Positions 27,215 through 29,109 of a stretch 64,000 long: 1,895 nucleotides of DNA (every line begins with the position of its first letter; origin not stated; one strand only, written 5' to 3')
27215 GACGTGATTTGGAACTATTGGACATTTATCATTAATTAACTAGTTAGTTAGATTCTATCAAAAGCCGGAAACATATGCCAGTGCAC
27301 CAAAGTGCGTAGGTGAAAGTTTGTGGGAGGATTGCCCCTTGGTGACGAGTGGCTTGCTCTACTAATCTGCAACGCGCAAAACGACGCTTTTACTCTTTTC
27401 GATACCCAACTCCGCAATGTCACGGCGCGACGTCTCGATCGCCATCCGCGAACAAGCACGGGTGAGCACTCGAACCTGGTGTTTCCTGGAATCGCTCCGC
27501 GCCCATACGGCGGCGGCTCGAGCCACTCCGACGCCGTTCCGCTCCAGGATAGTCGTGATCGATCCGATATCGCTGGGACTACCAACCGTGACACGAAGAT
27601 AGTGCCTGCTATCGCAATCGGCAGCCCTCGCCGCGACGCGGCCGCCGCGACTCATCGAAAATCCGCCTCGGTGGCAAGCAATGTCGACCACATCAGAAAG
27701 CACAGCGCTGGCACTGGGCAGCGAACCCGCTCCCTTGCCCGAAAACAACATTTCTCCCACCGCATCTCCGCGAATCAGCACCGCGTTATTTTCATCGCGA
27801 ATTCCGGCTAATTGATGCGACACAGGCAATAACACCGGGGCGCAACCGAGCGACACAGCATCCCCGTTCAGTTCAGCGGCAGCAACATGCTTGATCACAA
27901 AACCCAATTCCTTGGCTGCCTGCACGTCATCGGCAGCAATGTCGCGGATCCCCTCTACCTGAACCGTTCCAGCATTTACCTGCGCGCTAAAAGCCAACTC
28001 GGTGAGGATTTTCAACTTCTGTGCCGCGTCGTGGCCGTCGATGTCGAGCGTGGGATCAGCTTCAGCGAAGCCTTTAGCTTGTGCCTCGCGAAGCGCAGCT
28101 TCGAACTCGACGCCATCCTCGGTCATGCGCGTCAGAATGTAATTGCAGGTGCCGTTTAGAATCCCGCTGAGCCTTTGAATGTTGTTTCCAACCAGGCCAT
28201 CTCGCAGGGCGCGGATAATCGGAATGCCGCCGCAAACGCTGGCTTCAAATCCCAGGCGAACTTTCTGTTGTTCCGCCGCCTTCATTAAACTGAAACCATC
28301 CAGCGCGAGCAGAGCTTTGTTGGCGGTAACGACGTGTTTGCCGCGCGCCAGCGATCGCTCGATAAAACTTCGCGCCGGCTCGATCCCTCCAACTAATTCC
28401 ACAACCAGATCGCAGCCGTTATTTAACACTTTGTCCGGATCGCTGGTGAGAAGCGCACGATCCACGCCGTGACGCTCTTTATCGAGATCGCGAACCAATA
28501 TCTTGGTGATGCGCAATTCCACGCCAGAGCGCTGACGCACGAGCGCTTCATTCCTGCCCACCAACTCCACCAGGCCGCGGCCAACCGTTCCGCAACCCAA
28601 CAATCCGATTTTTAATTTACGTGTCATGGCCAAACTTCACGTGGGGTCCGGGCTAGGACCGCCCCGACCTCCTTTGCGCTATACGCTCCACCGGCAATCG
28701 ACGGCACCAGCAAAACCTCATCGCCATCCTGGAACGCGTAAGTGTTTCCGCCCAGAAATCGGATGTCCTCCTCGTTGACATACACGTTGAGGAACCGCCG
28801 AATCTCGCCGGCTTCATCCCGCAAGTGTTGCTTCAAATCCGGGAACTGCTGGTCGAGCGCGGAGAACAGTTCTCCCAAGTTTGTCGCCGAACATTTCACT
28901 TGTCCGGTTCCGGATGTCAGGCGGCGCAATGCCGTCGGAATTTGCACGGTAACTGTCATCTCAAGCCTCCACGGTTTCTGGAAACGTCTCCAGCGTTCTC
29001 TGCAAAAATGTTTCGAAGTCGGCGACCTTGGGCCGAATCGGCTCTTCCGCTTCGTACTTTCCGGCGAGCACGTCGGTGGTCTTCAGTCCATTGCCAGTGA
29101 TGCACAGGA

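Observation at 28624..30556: SAM-I riboswitch controls a thrC-like / CysO-like / hom operon: probably carrier-dependent homocysteine synthesis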

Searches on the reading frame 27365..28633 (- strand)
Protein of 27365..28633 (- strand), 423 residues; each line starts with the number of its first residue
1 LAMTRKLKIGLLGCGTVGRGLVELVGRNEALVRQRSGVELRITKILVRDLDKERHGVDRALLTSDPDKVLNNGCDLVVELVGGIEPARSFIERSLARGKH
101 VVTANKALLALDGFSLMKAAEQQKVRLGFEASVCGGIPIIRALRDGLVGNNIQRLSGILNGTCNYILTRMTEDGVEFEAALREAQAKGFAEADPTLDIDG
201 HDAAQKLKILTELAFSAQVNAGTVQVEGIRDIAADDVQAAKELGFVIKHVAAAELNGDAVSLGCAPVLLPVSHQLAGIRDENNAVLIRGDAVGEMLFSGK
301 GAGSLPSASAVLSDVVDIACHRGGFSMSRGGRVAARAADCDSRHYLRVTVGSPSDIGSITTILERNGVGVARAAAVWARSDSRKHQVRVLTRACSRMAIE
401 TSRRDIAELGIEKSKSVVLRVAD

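Call 6: search_protein_families(library=ncbifam, proteins=[window:27365-28633:-], max_evalue=0.01)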
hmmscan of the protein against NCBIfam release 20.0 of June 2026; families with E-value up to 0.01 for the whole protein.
seq(423 aa): 10 families
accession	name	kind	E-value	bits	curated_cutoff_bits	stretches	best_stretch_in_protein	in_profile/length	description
NF004976.0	PRK06349.1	subfamily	5.9e-137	457.3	205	1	4-422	2-427/430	homoserine dehydrogenase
NF004912.0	PRK06270.1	equivalog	7.3e-81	272.2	373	2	83-320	104-338/343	homoserine dehydrogenase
NF006235.0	PRK08374.1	equivalog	6.5e-55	186.5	451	2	74-319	92-329/336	homoserine dehydrogenase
NF005290.0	PRK06813.1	equivalog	7e-42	143.6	286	1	85-318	102-336/346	homoserine dehydrogenase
NF006959.0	PRK09436.1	equivalog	1e-29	103.2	726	1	93-320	566-814/819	bifunctional aspartate kinase/homoserine dehydrogenase I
NF005002.0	PRK06392.1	equivalog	1.1e-27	96.8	296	1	36-315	49-321/329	homoserine dehydrogenase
NF007003.0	PRK09466.1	subfamily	3.2e-19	68.8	582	1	95-212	562-682/810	bifunctional aspartate kinase/homoserine dehydrogenase II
NF009827.0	PRK13303.1-2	equivalog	0.0039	16.5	226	1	7-146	2-137/267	aspartate dehydrogenase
NF009830.0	PRK13304.1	equivalog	0.0056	16.2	267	1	7-146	2-135/265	aspartate dehydrogenase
NF004788.0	PRK06133.1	subfamily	0.0089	15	349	0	181-260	18-97/417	glutamate carboxypeptidase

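Call 7: search_protein_families(library=pfam, proteins=[window:27365-28633:-], max_evalue=0.01)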
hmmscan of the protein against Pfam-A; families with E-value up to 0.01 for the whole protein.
seq(423 aa): 2 families
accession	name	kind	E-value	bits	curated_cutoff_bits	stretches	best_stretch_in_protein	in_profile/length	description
PF00742.24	Homoserine_dh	-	4.6e-61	206.1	22.9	1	138-316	1-173/173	Homoserine dehydrogenase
PF03447.22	NAD_binding_3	-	7.2e-18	65.8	24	1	13-129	1-115/116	Homoserine dehydrogenase, NAD binding domain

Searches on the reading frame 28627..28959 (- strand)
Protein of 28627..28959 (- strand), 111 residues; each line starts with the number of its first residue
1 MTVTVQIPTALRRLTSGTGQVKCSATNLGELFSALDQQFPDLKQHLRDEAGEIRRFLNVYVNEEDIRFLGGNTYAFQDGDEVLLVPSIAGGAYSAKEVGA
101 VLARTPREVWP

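Call 6: search_protein_families(library=ncbifam, proteins=[window:28627-28959:-], max_evalue=0.01)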
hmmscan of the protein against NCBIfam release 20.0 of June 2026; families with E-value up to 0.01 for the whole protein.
seq(111 aa): 2 families
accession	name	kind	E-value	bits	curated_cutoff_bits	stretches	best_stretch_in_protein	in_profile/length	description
NF041918.1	SAMP1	equivalog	1.5e-10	41.5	60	1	20-91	17-91/91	ubiquitin-like small modifier protein 1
TIGR01687.1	moaD_arch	subfamily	3.2e-09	37.2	49.5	1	10-91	8-88/88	MoaD family protein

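Call 7: search_protein_families(library=pfam, proteins=[window:28627-28959:-], max_evalue=0.01)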
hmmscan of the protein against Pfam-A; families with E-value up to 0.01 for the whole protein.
seq(111 aa): 2 families
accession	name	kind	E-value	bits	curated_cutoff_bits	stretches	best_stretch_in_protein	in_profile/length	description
PF02597.26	ThiS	-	3.4e-12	47.2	22.5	1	5-91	1-76/76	ThiS family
PF09138.17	Urm1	-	0.0023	18.7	21.8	1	25-91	30-96/96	Urm1 (Ubiquitin related modifier)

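Call 69: search_solved_structures(query=window:28687-28959:-, max_evalue=1, show_alignments=2)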
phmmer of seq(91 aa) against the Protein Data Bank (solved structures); distinct sequences matched with E-value up to 1: 13.
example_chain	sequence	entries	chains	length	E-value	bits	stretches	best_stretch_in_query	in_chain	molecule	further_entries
3dwg_C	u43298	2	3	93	8.9e-20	73.8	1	1-91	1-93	9.5 kDa culture filtrate antigen cfp10A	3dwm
4n6e_B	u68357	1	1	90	1e-15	60.8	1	1-91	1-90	ThiS/MoaD family protein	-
2m19_A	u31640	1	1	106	7.9e-05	26.1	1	27-91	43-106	Molybdopterin converting factor subunit 1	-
1v8c_A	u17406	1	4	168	0.00012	25.4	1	11-91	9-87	MoaD related protein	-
2l52_A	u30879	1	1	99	0.00044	23.7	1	11-91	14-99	METHANOSARCINA ACETIVORANS SAMP1 HOMOLOG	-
2k9x_A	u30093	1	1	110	0.0064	20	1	23-91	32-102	Uncharacterized protein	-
1xo3_A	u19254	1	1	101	0.22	15.1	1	49-91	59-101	RIKEN cDNA 2900073H19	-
3po0_A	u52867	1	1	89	0.23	15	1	26-91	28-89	Small archaeal modifier protein 1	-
4hro_A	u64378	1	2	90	0.24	14.9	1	26-91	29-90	Small archaeal modifier protein 1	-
1wgk_A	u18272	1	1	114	0.28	14.7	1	49-91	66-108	RIKEN cDNA 2900073H19 protein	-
2l83_A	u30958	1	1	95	0.29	14.7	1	26-91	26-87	Small archaeal modifier protein 1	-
2g1e_A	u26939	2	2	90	0.77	13.3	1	3-91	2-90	hypothetical protein Ta0895 | Putative uncharacterized protein Ta0895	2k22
4idi_A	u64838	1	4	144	0.84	13.2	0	45-91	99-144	Oryza sativa Rurm1-related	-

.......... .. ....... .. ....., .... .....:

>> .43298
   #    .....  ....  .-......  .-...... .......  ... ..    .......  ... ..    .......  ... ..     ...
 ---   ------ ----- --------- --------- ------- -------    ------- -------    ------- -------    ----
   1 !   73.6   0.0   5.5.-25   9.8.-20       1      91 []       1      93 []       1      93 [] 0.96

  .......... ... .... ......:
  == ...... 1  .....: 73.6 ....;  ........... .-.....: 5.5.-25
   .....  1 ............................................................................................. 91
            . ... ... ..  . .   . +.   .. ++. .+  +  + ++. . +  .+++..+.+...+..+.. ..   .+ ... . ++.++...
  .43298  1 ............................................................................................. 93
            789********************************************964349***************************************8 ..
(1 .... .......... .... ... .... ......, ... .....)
